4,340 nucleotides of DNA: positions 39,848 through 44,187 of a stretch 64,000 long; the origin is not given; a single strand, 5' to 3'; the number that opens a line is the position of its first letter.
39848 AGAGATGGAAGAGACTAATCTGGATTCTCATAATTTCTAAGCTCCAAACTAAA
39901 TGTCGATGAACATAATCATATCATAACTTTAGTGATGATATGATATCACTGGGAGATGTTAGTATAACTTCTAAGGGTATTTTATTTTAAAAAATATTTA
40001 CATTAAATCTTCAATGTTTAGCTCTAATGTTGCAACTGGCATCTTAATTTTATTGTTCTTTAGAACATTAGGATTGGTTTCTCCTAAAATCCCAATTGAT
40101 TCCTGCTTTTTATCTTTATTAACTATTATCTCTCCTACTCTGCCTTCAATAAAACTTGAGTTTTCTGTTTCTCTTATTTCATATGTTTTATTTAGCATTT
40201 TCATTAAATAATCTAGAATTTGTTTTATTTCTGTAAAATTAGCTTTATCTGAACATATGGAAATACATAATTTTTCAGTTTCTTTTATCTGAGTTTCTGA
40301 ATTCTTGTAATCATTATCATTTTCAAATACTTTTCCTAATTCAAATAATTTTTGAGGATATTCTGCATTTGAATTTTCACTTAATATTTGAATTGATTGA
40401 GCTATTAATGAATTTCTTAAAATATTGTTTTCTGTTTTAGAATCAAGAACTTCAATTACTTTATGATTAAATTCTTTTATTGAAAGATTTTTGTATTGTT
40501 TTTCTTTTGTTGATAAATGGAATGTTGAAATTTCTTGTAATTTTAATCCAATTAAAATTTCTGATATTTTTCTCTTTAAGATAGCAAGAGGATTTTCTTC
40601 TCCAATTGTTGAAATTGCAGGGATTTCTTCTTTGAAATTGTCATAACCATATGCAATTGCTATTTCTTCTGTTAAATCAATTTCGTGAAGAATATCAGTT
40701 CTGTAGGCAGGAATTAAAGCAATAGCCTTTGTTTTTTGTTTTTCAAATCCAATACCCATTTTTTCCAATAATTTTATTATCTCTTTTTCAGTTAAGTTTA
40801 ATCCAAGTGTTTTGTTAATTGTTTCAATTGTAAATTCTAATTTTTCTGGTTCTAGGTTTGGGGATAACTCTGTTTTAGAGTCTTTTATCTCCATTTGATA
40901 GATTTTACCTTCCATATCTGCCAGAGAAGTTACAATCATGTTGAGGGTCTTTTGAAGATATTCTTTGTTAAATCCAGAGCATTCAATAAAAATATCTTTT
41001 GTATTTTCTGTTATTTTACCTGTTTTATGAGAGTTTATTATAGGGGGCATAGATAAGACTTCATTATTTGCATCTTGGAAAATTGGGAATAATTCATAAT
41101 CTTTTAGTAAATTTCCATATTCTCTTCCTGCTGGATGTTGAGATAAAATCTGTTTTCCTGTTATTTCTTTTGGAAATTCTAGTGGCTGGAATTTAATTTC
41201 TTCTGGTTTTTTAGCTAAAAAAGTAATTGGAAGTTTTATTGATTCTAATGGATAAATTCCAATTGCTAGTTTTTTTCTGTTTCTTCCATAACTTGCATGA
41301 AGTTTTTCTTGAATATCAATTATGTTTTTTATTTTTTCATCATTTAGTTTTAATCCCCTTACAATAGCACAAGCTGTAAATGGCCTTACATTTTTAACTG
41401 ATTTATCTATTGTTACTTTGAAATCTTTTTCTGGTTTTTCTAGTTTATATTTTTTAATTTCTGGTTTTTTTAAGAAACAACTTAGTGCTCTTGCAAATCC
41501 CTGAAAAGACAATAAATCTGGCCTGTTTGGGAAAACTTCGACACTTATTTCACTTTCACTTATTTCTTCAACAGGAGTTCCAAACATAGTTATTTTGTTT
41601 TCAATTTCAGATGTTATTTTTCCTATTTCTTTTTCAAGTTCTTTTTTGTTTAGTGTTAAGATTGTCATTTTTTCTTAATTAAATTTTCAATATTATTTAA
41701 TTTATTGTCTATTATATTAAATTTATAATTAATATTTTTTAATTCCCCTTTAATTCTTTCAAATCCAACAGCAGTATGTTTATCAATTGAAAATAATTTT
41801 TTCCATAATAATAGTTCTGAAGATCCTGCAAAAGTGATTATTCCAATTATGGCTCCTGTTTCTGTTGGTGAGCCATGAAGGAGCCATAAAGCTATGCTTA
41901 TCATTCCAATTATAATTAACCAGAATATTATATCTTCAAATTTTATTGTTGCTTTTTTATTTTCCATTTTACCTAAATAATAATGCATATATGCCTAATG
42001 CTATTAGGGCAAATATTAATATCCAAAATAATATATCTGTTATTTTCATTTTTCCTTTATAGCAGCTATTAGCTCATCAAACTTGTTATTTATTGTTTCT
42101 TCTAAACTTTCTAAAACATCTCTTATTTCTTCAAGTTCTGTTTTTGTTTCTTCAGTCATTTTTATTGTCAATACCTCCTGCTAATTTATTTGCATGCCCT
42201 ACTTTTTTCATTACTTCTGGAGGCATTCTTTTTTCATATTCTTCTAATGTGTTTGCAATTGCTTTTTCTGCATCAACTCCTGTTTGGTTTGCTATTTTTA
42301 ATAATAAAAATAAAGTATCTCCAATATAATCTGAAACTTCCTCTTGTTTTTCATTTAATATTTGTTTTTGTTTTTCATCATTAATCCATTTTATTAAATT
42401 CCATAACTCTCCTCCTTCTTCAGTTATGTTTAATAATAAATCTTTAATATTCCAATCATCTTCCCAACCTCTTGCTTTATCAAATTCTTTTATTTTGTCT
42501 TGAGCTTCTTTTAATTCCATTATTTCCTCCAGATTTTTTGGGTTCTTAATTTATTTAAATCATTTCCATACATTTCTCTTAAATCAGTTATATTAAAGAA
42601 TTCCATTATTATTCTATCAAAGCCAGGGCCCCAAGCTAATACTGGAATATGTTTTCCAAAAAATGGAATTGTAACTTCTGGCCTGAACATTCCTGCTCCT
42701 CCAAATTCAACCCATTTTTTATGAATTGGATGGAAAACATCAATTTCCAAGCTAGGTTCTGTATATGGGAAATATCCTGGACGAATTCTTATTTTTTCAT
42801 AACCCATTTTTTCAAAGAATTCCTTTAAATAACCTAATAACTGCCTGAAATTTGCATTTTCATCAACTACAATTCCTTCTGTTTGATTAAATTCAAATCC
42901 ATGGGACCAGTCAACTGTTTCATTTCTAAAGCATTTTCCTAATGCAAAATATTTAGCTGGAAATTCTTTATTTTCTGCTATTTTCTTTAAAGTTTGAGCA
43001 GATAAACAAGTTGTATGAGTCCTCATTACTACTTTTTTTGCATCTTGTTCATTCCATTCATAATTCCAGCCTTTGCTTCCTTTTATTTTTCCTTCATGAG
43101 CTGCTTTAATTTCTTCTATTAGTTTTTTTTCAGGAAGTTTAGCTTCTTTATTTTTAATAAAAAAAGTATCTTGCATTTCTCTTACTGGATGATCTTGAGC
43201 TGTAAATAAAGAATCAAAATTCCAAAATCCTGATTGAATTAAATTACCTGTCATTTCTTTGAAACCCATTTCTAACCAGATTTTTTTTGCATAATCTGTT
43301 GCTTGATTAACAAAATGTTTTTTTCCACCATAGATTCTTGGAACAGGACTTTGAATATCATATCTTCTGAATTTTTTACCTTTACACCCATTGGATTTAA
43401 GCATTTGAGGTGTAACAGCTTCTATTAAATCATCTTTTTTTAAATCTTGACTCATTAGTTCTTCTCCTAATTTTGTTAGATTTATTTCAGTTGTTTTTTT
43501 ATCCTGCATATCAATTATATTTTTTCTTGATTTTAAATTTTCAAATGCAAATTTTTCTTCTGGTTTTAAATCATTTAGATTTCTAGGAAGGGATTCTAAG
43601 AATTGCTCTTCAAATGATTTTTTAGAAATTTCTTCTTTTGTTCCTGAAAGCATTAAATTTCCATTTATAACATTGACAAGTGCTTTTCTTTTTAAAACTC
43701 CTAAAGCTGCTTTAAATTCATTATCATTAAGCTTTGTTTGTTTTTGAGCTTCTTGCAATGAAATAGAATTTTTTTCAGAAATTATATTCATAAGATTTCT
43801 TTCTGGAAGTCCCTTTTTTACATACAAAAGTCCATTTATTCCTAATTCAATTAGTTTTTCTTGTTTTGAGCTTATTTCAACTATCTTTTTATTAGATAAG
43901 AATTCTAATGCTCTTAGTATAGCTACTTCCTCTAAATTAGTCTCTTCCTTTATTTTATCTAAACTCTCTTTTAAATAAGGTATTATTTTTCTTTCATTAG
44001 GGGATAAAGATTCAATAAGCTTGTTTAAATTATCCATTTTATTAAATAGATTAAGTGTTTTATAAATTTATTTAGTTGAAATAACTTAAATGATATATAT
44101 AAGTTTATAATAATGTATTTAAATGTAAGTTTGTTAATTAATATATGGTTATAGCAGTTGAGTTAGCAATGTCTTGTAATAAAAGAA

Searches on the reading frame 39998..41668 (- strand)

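Call 35: search_protein_families(library=pfam, proteins=[window:39998-41668:-], max_evalue=0.00001)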
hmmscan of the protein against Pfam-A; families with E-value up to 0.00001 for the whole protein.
window:39998-41668:- (556 aa): 5 families
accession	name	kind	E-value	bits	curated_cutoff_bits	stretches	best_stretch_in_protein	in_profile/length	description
PF17759.6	tRNA_synthFbeta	-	4.9e-33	114.8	22.4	1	349-552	5-214/214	Phenylalanyl tRNA synthetase beta chain CLM domain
PF03484.21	B5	-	3.3e-22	78.9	28.6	1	278-342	2-67/67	tRNA synthetase B5 domain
PF03483.22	B3_4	-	1.7e-09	38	29.3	1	108-241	30-135/174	B3/4 domain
PF01409.25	tRNA-synt_2d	-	5.3e-09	36.3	19.8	1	354-553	12-220/246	tRNA synthetases class II core domain (F)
PF18262.7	PhetRS_B1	-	1.2e-07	32.4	26.8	0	33-68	35-83/83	Phe-tRNA synthetase beta subunit B1 domain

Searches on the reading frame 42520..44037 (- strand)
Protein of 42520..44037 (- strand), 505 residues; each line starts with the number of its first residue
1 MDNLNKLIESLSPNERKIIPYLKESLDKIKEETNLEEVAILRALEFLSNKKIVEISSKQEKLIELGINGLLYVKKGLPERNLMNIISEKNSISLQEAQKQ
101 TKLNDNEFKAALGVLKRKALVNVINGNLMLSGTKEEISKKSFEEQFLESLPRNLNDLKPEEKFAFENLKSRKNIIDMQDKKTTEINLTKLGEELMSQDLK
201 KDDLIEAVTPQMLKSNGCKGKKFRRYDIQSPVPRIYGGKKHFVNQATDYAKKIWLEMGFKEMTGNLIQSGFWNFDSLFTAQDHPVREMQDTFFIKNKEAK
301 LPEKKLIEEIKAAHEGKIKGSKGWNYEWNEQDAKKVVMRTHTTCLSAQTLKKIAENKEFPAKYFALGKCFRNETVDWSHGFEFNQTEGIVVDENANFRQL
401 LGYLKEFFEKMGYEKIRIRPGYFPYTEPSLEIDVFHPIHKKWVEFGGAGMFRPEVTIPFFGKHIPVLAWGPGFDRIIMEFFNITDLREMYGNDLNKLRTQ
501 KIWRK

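Call 35: search_protein_families(library=pfam, proteins=[window:42520-44037:-], max_evalue=0.00001)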
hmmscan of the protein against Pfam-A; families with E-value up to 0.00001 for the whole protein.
window:42520-44037:- (505 aa): 1 family
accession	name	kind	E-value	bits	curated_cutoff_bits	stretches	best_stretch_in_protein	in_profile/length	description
PF01409.25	tRNA-synt_2d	-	4.1e-80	269.2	19.8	1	226-498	2-244/246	tRNA synthetases class II core domain (F)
